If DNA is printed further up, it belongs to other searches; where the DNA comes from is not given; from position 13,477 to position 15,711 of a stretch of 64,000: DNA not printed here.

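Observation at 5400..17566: Hybrid hydrogenase locus: an [FeFe]-type sensory/flavoprotein cassette without HydA, run straight into a [NiFe] Hox-type catalytic module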

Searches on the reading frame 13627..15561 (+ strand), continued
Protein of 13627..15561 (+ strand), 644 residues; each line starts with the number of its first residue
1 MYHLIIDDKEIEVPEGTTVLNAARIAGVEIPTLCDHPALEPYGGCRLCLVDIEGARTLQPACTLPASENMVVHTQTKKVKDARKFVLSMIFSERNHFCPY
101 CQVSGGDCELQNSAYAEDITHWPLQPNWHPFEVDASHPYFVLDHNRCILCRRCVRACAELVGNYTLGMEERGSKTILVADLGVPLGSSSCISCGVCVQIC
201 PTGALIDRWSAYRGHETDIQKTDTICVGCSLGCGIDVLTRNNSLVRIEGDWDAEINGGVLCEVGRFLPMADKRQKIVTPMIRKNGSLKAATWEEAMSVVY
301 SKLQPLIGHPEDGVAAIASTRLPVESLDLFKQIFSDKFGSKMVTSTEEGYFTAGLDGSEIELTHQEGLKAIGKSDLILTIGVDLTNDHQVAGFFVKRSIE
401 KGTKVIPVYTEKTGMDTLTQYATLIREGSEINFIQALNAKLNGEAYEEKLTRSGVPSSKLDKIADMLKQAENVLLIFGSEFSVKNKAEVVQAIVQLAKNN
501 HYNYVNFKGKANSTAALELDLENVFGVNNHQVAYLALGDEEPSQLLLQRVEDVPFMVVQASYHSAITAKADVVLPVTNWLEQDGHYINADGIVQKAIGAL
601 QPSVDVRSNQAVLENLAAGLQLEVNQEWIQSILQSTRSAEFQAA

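Call 43: search_protein_families(library=pfam, proteins=[L047:3148-4494:+, L047:4599-5597:+, L047:5601-6488:+, L047:6849-8606:+, L047:8682-9827:+, L025:3529-5172:+, L025:5440-6720:-, L025:784-2673:+, L007:16955-19705:+], max_evalue=0.01)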
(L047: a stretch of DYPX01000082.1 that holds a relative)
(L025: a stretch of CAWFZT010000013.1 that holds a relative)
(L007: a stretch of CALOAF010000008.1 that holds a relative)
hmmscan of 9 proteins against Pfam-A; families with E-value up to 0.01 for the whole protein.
L047:3148-4494:+ (448 aa): 2 families
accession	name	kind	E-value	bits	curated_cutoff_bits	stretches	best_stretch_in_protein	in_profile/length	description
PF01547.30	SBP_bac_1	-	9.3e-35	121.5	26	1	73-365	9-306/307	Bacterial extracellular solute-binding protein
PF13531.11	SBP_bac_11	-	0.003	17.8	25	0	71-139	10-71/227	Bacterial extracellular solute-binding protein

L047:4599-5597:+ (332 aa): 1 family
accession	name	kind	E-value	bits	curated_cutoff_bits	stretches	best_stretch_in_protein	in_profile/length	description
PF00528.27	BPD_transp_1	-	3e-14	53.6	26.4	1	107-323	2-171/184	Binding-protein-dependent transport system inner membrane component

L047:5601-6488:+ (295 aa): 1 family
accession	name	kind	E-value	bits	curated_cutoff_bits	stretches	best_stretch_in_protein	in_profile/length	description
PF00528.27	BPD_transp_1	-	9.4e-15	55.2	26.4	1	99-285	3-179/184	Binding-protein-dependent transport system inner membrane component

L047:6849-8606:+ (585 aa): 6 families
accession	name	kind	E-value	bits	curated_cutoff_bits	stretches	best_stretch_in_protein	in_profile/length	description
PF00005.33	ABC_tran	-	2.2e-33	116.2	25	1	365-514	1-137/137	ABC transporter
PF00664.28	ABC_membrane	-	1.2e-29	104.3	28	1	39-302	5-271/274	ABC transporter transmembrane region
PF02463.25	SMC_N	-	4.7e-05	23.4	40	0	431-555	135-210/220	RecF/RecN/SMC N terminal domain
PF13191.12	AAA_16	-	5.9e-05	24.1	32.6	1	373-534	20-162/167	AAA ATPase domain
PF06414.18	Zeta_toxin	-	0.003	17.4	22.3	1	377-415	18-56/199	Zeta toxin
PF00270.35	DEAD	-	0.0067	16.6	26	0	372-393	11-32/167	DEAD/DEAH box helicase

L047:8682-9827:+ (381 aa): 6 families
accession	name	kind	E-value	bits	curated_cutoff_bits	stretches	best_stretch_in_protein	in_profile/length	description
PF00534.26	Glycos_transf_1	-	4.8e-34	117.8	26.4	1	197-359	9-172/172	Glycosyl transferases group 1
PF13692.12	Glyco_trans_1_4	-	1.5e-29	103.6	27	1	205-345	3-142/142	Glycosyl transferases group 1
PF13524.12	Glyco_trans_1_2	-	4.9e-11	43.2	25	1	232-372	15-141/144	Glycosyl transferase-like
PF13579.12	Glyco_trans_4_4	-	6.5e-05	23.8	29.7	1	66-159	53-147/158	Glycosyl transferase 4-like domain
PF13439.12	Glyco_transf_4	-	0.00022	21.7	28.5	1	60-167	48-163/170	Glycosyltransferase Family 4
PF20706.3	GT4-conflict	-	0.0029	17.1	26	1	198-316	192-317/385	Family 4 Glycosyltransferase in conflict systems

L025:3529-5172:+ (547 aa): 4 families
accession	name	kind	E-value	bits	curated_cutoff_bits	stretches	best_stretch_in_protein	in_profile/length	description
PF07228.17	SpoIIE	-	3.1e-42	145.1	25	1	326-545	2-191/192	Stage II sporulation protein E (SpoIIE)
PF13581.12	HATPase_c_2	-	6e-18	65.5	27.4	1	7-136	2-125/127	Histidine kinase-like ATPase domain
PF00072.30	Response_reg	-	2.6e-13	50.5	30.2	1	145-255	2-110/111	Response regulator receiver domain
PF20161.5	VpsR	-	0.0092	16.1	23.7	0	141-246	10-111/121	VpsR domain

L025:5440-6720:- (426 aa): 3 families
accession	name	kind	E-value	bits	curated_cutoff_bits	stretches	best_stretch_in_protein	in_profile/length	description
PF13393.11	tRNA-synt_His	-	9.6e-46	156.9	25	1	10-305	1-303/308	Histidyl-tRNA synthetase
PF03129.25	HGTP_anticodon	-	1.6e-13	51.1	21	1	330-418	2-93/94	Anticodon binding domain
PF00587.30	tRNA-synt_2b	-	1e-10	42.4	29.3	1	66-191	1-110/179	tRNA synthetase class II core domain (G, H, P, S and T)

L025:784-2673:+ (629 aa): 2 families
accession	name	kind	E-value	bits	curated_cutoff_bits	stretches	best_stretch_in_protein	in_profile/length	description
PF05226.16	CHASE2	-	7.9e-54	183.4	26.3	1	30-323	13-252/257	CHASE2 domain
PF00211.25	Guanylate_cyc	-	1.5e-25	90.3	21.9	1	422-599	6-175/183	Adenylate and Guanylate cyclase catalytic domain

L007:16955-19705:+ (916 aa): 16 families
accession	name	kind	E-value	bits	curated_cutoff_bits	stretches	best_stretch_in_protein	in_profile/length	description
PF00384.28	Molybdopterin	-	1.4e-80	271.5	24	1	273-718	1-352/353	Molybdopterin oxidoreductase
PF01568.27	Molydop_binding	-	2e-23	82.9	26.8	1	813-901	1-91/110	Molydopterin dinucleotide binding domain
PF04879.21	Molybdop_Fe4S4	-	8.4e-18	64.5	22.7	1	217-270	2-55/55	Molybdopterin oxidoreductase Fe4S4 domain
PF13510.11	Fer2_4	-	1.1e-16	61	22.8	1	1-76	3-81/82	2Fe-2S iron-sulfur cluster binding domain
PF22117.2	Fer4_Nqo3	-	6.2e-11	42.8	27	1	137-205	2-67/67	NADH-quinone oxidoreductase subunit 3, ferredoxin-like domain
PF00037.32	Fer4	-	7.8e-07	29.1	21.1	1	187-205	6-24/24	4Fe-4S binding domain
PF12838.12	Fer4_7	-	3.1e-06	28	27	1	188-230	1-44/52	4Fe-4S dicluster domain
PF00111.32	Fer2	-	5e-06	26.8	21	1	5-53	2-48/77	2Fe-2S iron-sulfur cluster binding domain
PF13237.11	Fer4_10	-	8e-06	26.1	25.5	1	139-200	2-53/53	4Fe-4S dicluster domain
PF13187.11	Fer4_9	-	8.3e-06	26.2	27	1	145-203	1-51/52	4Fe-4S dicluster domain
PF12837.12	Fer4_6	-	8.2e-05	22.8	25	1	138-158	1-21/24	4Fe-4S binding domain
PF13183.11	Fer4_8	-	0.00016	22.6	27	1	143-202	2-67/68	4Fe-4S dicluster domain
PF14697.11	Fer4_21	-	0.0002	21.9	35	1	140-203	2-56/59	4Fe-4S dicluster domain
PF13459.11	Fer4_15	-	0.0023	19.1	22.4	0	139-159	1-21/66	4Fe-4S single cluster domain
PF13484.11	Fer4_16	-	0.0043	18.2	30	1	188-210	1-22/66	4Fe-4S double cluster binding domain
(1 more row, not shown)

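Call 53: search_protein_families(library=ncbifam, proteins=[window:13627-15561:+], max_evalue=0.01)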
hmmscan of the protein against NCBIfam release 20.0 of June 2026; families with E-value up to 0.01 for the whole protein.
window:13627-15561:+ (644 aa): 48 families (the best 25 are shown)
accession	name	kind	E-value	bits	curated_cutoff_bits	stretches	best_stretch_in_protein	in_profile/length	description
TIGR01973.1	NuoG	equivalog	1.1e-97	328.3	470.05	1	5-616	2-606/606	NADH-quinone oxidoreductase subunit NuoG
NF005745.0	PRK07569.1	equivalog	1.2e-69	234.3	333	1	4-221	6-223/238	bidirectional hydrogenase complex protein HoxU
NF005895.0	PRK07860.1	equivalog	2.1e-68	231.1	802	2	3-388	19-404/811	NADH-quinone oxidoreductase subunit G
NF040763.1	FeFe_hydrog_A6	exception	9e-59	199.3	765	1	3-210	2-210/571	NADH-dependent [FeFe] hydrogenase, group A6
NF006305.0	PRK08493.1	equivalog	3.8e-41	141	591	1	3-244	3-260/819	NADH-quinone oxidoreductase subunit G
TIGR01591.1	Fdh-alpha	equivalog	7.4e-38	130.1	666.25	2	224-444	1-226/672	formate dehydrogenase subunit alpha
NF040762.1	Hydr_FeFe_Clost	exception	2e-35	122.5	900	1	3-208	2-207/572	ferredoxin hydrogenase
NF009454.0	PRK12814.1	equivalog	2.7e-19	69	916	1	3-111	5-107/657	putative NADPH-dependent glutamate synthase small subunit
NF041323.1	Nitr_red_NasA_Halo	equivalog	1.2e-18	67.1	1000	2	546-624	397-474/673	assimilatory nitrate reductase NasA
NF041783.2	mnquin_red_QrcB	equivalog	4.1e-16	58.3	440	2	219-384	50-213/695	menaquinone reductase molybdopterin-binding-like subunit QrcB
TIGR03129.1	one_C_dehyd_B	equivalog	6.3e-15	54.6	327.8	1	391-499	164-271/421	formylmethanofuran dehydrogenase subunit B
NF010055.0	PRK13532.1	equivalog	1.1e-14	53.6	904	2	215-308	36-137/830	nitrate reductase catalytic subunit NapA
TIGR02512.1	FeFe_hydrog_A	subfamily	1.8e-13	50.1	405.95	1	141-211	3-72/375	[FeFe] hydrogenase, group A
TIGR01706.1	NAPA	equivalog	1.3e-12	46.8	930.55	2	215-305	36-134/830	periplasmic nitrate reductase subunit alpha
NF047855.1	AssmNtatRedNasC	equivalog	5.6e-12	44.7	1100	2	218-325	17-128/708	assimilatory nitrate reductase catalytic subunit NasC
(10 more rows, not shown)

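Call 74: search_protein_families(library=pfam, proteins=[L023:8642-9706:-, L023:7585-8433:-, L023:4934-7102:-, L023:14716-15264:+, L046:3716-6523:+, L046:6578-7354:+, L046:2853-3596:+, L046:11581-13953:+], max_evalue=0.0001)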
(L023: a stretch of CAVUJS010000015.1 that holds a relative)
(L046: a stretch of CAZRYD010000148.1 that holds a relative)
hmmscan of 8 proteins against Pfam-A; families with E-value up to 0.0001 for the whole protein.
L023:8642-9706:- (354 aa): 6 families
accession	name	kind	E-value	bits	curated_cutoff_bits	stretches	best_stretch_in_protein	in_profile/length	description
PF06723.19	MreB_Mbl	-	8e-130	432.9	27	1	16-339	3-324/327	MreB/Mbl protein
PF00012.26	HSP70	-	2.6e-15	56.1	20.6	1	105-208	130-239/599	Hsp70 protein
PF00022.25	Actin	-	1.4e-09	37.5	27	1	70-206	58-190/410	Actin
PF14450.12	FtsA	-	3.6e-09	37.5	31.8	1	163-320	1-111/127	Cell division protein FtsA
PF11104.14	PilM_2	-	2.1e-06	27.4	27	0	160-222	180-236/340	Type IV pilus assembly protein PilM;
PF06277.17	EutA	-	1.3e-05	24.8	27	1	163-219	146-206/475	Ethanolamine utilisation protein EutA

L023:7585-8433:- (282 aa): 1 family
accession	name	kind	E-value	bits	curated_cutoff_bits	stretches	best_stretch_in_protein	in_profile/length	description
PF04085.20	MreC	-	6e-44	149.8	28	1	119-265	1-147/147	Rod shape-determining protein MreC, barrel core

L023:4934-7102:- (722 aa): 2 families
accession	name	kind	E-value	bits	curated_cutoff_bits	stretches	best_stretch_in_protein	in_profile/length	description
PF00905.27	Transpeptidase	-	4e-53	181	22.1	1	324-703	1-299/299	Penicillin binding protein transpeptidase domain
PF03717.20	PBP_dimer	-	8.5e-31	108.2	24.4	1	69-277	3-179/180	Penicillin-binding Protein dimerisation domain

L023:14716-15264:+ (182 aa): 3 families
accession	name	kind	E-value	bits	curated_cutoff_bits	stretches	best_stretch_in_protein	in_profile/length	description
PF03266.21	NTPase_1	-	2.2e-15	57.3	23.9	1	14-145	2-135/168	NTPase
PF13401.12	AAA_22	-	1.4e-05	25.9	27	1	12-118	6-97/130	AAA domain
PF13604.12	AAA_30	-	1.4e-05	25.3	27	1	12-117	19-100/191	AAA domain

L046:3716-6523:+ (935 aa): 6 families
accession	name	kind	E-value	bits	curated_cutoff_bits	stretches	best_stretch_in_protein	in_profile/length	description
PF02738.23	MoCoBD_1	-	7e-73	245.1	27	1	348-591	1-244/244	Molybdopterin cofactor-binding domain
PF20256.3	MoCoBD_2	-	5.1e-63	213.7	27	1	619-867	5-283/283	Molybdopterin cofactor-binding domain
PF01799.25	Fer2_2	-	9.4e-30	103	30.3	1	99-173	1-74/75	[2Fe-2S] binding domain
PF01315.27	Ald_Xan_dh_C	-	6.7e-22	78.3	31.3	1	215-332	2-110/110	Aldehyde oxidase and xanthine dehydrogenase, a/b hammerhead domain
PF13085.11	Fer2_3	-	4.7e-07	30.2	27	1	62-99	50-85/107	2Fe-2S iron-sulfur cluster binding domain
PF00111.32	Fer2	-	1.2e-06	28.8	21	1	31-89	2-77/77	2Fe-2S iron-sulfur cluster binding domain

L046:6578-7354:+ (258 aa): 2 families
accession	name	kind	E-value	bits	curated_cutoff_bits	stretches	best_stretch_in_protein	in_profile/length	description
PF04016.18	DUF364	-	1.2e-35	122.8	23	1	114-251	3-146/147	Putative heavy-metal chelation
PF13938.11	DUF4213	-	8.7e-16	58.4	23.5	1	27-101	10-75/75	Putative heavy-metal chelation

L046:2853-3596:+ (247 aa): 0 families

L046:11581-13953:+ (790 aa): 10 families
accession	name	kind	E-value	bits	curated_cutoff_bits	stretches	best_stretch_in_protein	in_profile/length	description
PF14691.11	Fer4_20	-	9.7e-21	74.1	25.8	2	11-94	21-108/113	Dihydroprymidine dehydrogenase domain II, 4Fe-4S cluster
PF13534.11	Fer4_17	-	1.1e-14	55.1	22.2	1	322-387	1-61/61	4Fe-4S dicluster domain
PF07992.20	Pyr_redox_2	-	1.2e-11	45.1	26.1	1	103-244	142-277/291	Pyridine nucleotide-disulphide oxidoreductase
PF13450.12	NAD_binding_8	-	2.2e-10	41.1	21.9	1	113-149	1-37/68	NAD(P)-binding Rossmann-like domain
PF02754.22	CCG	-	3.4e-10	40.3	20.6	0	441-527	3-82/85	Cysteine-rich domain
PF01266.30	DAO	-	4e-08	33.6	27.9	1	110-146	1-38/353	FAD dependent oxidoreductase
PF13183.11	Fer4_8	-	1.2e-07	32.5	27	1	319-385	1-67/68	4Fe-4S dicluster domain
PF01593.30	Amino_oxidase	-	3.9e-06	26.9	19.8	1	118-151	1-34/443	Flavin containing amine oxidoreductase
PF01946.23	Thi4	-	1.1e-05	25.3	26.2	1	110-172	19-82/235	Thi4 family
PF00890.30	FAD_binding_2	-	7e-05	22.6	20.4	0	111-146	2-37/414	FAD binding domain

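Call 88: predict_structure(alignment_id=A1)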
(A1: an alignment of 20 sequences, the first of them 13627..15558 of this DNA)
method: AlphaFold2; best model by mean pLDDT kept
length: 644 residues; sequences in the alignment: 20
mean_pLDDT: 67.2   pTM: 0.61
mean pLDDT of the five models: 67.2, 65.0, 63.5, 63.3, 61.0
residues with pLDDT >= 90: 142; 70-90: 200; 50-70: 124; < 50: 178
segments of 3 or more residues with pLDDT < 50: 34-47, 55-59, 92-108, 121-217, 228-234, 255-271, 359-366, 634-644
pLDDT, mean of each block of 10 residues (from residue 1): 84 76 77 45 47 51 67 75 57 36 40 60 43 38 30 30 27 30 24 22 26 43 55 54 56 42 36 78 92 96 93 91 91 94 82 55 49 83 68 58 81 67 88 93 91 91 92 83 79 86 73 76 84 93 85 94 90 90 75 73 88 96 87 51 41
secondary structure, 60 per line:
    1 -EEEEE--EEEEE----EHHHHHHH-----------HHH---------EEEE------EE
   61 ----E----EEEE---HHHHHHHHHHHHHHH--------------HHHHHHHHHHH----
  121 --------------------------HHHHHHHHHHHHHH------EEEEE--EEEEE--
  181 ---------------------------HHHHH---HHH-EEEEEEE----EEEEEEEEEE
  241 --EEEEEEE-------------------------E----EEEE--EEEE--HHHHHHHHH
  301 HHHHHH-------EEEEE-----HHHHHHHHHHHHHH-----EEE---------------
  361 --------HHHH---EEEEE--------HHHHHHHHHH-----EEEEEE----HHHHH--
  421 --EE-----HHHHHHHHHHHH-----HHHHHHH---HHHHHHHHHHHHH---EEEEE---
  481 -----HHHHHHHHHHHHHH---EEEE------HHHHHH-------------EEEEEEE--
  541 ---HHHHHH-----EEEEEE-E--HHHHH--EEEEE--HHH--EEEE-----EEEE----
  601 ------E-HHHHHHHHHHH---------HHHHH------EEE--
elements in order: E2-6 E9-13 H19-25 E49-52 E70-73 H77-91 H106-116 H147-160 E167-171 E174-178 H208-212 E220-226 E231-240 E243-249 E280-283 E286-289 H292-306 E314-318 H324-337 E343-345 H369-372 E376-380 H389-398 E404-409 H414-418 H430-441 H447-453 H457-469 E473-477 H486-499 E503-506 H513-518 E532-538 H544-549 E555-560 H565-569 E572-576 E584-587 E593-596 H609-619 H629-633 E640-642
